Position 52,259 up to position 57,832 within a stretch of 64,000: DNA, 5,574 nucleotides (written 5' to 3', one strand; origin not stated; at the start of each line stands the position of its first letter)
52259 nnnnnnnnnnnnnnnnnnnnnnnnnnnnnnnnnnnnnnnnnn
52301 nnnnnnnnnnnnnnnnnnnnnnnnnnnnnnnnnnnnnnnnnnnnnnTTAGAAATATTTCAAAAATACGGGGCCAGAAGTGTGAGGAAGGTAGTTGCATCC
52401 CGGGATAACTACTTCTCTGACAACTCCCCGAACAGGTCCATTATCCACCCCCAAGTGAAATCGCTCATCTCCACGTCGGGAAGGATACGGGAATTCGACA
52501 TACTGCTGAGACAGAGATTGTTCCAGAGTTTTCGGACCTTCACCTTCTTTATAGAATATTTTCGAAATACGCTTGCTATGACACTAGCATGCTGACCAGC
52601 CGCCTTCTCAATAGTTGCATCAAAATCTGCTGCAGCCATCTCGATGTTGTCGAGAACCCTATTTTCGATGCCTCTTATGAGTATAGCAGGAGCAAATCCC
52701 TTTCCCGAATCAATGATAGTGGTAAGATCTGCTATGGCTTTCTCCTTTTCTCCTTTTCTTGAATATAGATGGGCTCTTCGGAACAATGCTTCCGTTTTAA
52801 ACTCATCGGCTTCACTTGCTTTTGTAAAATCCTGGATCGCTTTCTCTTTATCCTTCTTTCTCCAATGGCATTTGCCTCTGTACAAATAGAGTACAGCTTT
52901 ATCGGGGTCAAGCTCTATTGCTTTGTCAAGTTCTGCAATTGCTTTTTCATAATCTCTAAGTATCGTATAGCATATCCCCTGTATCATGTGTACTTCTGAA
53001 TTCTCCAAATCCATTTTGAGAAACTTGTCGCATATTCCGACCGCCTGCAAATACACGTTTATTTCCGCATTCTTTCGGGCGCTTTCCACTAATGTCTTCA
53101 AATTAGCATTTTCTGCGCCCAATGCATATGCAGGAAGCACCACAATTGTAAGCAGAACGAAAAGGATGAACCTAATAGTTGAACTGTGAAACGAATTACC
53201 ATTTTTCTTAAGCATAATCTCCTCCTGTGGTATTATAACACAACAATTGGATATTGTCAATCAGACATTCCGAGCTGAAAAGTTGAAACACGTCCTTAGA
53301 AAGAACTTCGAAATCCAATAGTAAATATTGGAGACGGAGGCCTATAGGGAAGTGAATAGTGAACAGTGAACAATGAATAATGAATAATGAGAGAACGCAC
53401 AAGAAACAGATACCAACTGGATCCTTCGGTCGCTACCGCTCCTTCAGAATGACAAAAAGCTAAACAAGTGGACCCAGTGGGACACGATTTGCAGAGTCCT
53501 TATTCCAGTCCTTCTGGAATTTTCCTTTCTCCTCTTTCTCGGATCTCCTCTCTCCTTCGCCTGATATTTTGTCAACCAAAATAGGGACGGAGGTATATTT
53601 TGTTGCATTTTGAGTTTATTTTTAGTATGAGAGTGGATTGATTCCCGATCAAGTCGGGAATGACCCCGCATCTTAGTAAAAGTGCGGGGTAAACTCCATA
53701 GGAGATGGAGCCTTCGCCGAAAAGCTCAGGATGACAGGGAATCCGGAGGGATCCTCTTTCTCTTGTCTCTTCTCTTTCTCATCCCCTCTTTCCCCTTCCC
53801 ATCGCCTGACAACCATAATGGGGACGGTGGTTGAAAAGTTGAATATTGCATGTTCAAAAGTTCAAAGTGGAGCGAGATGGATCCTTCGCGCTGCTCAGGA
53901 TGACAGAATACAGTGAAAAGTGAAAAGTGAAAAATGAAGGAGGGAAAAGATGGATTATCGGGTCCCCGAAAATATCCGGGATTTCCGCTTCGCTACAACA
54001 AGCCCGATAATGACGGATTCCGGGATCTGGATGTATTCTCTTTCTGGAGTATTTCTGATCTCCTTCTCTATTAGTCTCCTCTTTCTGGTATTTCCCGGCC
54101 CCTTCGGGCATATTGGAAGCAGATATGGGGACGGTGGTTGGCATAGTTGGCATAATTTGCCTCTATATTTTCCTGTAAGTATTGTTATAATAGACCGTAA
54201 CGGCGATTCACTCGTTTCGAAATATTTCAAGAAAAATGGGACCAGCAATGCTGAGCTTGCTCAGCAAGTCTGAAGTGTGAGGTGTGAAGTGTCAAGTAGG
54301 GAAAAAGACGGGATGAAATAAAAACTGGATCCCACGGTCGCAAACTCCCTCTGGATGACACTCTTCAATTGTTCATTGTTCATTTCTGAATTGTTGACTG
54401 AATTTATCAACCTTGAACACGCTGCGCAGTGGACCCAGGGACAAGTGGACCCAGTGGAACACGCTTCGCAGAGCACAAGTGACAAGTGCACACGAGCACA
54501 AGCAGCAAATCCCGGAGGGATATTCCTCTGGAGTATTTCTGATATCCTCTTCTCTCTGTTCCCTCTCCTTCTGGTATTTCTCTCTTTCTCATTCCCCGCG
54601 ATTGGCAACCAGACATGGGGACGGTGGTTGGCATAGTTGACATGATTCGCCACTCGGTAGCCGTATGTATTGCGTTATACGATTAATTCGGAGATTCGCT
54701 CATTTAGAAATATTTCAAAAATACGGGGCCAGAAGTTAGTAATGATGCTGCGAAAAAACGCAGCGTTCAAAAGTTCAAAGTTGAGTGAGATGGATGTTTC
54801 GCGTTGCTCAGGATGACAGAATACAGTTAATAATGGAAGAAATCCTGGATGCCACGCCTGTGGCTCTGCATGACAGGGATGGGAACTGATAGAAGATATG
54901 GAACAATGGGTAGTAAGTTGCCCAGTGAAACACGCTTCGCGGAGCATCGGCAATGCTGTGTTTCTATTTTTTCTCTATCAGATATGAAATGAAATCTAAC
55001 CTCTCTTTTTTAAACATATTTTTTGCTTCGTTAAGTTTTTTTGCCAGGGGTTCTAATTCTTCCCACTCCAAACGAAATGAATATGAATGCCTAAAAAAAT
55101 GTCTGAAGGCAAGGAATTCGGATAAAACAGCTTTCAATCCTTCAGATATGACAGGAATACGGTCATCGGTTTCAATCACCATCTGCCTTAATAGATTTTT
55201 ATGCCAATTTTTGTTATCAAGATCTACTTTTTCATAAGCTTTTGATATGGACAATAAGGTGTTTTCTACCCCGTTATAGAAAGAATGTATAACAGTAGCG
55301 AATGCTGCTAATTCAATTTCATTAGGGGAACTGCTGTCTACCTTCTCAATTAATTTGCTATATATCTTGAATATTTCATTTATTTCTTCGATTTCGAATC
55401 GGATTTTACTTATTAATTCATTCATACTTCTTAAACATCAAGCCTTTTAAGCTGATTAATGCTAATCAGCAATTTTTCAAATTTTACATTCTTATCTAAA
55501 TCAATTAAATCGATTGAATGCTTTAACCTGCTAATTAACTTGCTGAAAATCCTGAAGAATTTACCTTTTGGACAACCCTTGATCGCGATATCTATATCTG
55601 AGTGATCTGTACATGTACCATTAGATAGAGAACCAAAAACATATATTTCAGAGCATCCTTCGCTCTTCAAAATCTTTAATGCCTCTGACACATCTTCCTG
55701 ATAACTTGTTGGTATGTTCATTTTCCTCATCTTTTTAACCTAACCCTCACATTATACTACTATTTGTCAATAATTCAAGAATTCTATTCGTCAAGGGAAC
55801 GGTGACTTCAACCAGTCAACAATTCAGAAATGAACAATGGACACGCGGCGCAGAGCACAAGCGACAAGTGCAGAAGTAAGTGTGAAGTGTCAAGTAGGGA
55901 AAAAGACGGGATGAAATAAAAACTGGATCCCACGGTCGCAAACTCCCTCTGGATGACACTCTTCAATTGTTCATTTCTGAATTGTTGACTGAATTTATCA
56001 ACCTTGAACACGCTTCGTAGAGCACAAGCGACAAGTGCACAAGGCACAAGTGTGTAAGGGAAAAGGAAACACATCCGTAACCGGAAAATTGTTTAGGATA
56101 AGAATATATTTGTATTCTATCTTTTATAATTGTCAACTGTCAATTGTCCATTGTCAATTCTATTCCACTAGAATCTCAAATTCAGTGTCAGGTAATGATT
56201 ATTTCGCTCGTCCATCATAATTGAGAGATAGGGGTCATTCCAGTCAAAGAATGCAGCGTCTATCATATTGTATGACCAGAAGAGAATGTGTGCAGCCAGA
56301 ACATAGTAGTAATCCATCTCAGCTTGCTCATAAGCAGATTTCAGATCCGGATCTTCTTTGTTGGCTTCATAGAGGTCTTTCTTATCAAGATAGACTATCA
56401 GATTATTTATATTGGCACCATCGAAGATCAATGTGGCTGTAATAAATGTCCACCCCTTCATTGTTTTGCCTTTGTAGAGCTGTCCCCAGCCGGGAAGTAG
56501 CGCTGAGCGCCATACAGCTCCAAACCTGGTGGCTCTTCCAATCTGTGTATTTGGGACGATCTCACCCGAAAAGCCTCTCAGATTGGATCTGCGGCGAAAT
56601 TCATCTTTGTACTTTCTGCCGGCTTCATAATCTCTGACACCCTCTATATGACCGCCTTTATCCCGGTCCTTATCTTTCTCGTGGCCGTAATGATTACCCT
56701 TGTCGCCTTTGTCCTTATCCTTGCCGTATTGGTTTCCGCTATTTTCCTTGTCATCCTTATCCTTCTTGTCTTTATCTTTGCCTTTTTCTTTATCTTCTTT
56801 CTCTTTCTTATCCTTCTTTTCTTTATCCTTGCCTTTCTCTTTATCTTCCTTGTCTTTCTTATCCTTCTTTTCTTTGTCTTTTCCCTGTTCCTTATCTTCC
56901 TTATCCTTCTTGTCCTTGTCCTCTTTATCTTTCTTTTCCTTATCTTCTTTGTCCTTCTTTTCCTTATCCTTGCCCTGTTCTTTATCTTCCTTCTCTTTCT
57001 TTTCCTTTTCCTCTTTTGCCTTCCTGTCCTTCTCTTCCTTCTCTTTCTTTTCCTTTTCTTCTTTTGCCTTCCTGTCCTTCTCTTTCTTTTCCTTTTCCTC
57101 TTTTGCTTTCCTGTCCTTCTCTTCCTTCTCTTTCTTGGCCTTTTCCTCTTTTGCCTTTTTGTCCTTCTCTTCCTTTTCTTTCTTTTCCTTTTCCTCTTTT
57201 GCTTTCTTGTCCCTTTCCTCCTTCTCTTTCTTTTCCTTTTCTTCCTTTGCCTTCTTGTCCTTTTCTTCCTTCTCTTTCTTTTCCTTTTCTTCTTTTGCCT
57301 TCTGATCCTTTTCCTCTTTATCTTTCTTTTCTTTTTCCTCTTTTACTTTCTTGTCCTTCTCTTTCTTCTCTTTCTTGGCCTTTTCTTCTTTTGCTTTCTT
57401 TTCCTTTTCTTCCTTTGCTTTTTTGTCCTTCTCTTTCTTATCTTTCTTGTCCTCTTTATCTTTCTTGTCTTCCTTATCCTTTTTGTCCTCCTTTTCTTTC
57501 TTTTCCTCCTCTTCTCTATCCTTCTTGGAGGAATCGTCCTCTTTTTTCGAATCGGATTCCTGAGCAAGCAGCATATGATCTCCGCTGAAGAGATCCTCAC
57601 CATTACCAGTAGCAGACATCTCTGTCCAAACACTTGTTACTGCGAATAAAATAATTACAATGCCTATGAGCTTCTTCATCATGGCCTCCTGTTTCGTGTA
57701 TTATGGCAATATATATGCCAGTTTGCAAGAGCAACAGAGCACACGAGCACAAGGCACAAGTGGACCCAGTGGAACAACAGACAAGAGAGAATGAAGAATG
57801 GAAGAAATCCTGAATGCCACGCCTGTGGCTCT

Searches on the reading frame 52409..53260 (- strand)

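Call 21: search_protein_families(library=pfam, proteins=[window:52409-53260:-], max_evalue=0.01)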
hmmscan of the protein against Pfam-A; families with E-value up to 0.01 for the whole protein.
window:52409-53260:- (283 aa): 14 families
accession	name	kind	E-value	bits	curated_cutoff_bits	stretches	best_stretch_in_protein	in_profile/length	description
PF07719.23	TPR_2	-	1e-17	63.2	27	2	89-120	2-33/34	Tetratricopeptide repeat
PF00515.34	TPR_1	-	1.1e-17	63.5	27.8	2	90-120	3-33/34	Tetratricopeptide repeat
PF13181.12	TPR_8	-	1.5e-15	56.4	25.7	1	91-120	4-33/34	Tetratricopeptide repeat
PF13432.12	TPR_16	-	3.4e-12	47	32.7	2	102-151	11-60/65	Tetratricopeptide repeat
PF13414.12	TPR_11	-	5.4e-10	39.2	26.8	1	103-135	9-41/42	TPR repeat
PF13431.12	TPR_17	-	1.2e-09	38.1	24.4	0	111-143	2-34/34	Tetratricopeptide repeat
PF13174.12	TPR_6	-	1.6e-07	31.9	26.3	0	157-184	1-28/33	Tetratricopeptide repeat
PF25062.1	ARM_TT21_N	-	6.3e-07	29.8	40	1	88-194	100-206/222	Tetratricopeptide repeat protein 21 N-terminal ARM repeat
PF13371.12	TPR_9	-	6.8e-07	29.6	35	0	98-151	5-58/73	Tetratricopeptide repeat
PF14559.12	TPR_19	-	4.4e-06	27.4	25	1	102-143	5-46/68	Tetratricopeptide repeat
PF13424.12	TPR_12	-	4.4e-06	27.2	30.1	1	95-152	10-75/77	Tetratricopeptide repeat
PF13428.12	TPR_14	-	0.00025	21.9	23.5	0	98-129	11-42/44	Tetratricopeptide repeat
PF12895.13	ANAPC3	-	0.0003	21.5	27.2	1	70-142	5-76/82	Anaphase-promoting complex, cyclosome, subunit 3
PF25064.1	ARM_TT21_5th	-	0.0093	16.7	27.8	0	102-162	52-112/117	TT21 fifth ARM repeats domain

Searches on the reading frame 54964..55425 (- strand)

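Call 21: search_protein_families(library=pfam, proteins=[window:54964-55425:-], max_evalue=0.01)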
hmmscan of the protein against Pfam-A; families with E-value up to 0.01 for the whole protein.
window:54964-55425:- (153 aa): 1 family
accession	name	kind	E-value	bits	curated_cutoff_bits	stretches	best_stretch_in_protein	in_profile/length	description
PF20797.2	HepT-like_2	-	5.9e-27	94.4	27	1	41-148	1-109/110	HepT-like protein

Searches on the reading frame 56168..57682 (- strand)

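Call 21: search_protein_families(library=pfam, proteins=[window:56168-57682:-], max_evalue=0.01)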
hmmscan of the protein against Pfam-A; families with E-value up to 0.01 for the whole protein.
window:56168-57682:- (504 aa): 1 family
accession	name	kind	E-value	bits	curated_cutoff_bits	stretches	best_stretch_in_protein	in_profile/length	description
PF18935.5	DUF5683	-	0.00049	20.6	26.7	1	389-445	8-64/151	Family of unknown function (DUF5683)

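Call 90: search_protein_families(library=ncbifam, proteins=[window:56168-57682:-], max_evalue=0.001)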
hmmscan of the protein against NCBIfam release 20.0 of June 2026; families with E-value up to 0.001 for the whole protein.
window:56168-57682:- (504 aa): 1 family
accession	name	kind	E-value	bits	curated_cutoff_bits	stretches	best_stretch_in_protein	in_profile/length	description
NF047756.1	LIC11435_fam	equivalog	2.8e-08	33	380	1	384-463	189-268/360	LIC11435 family protein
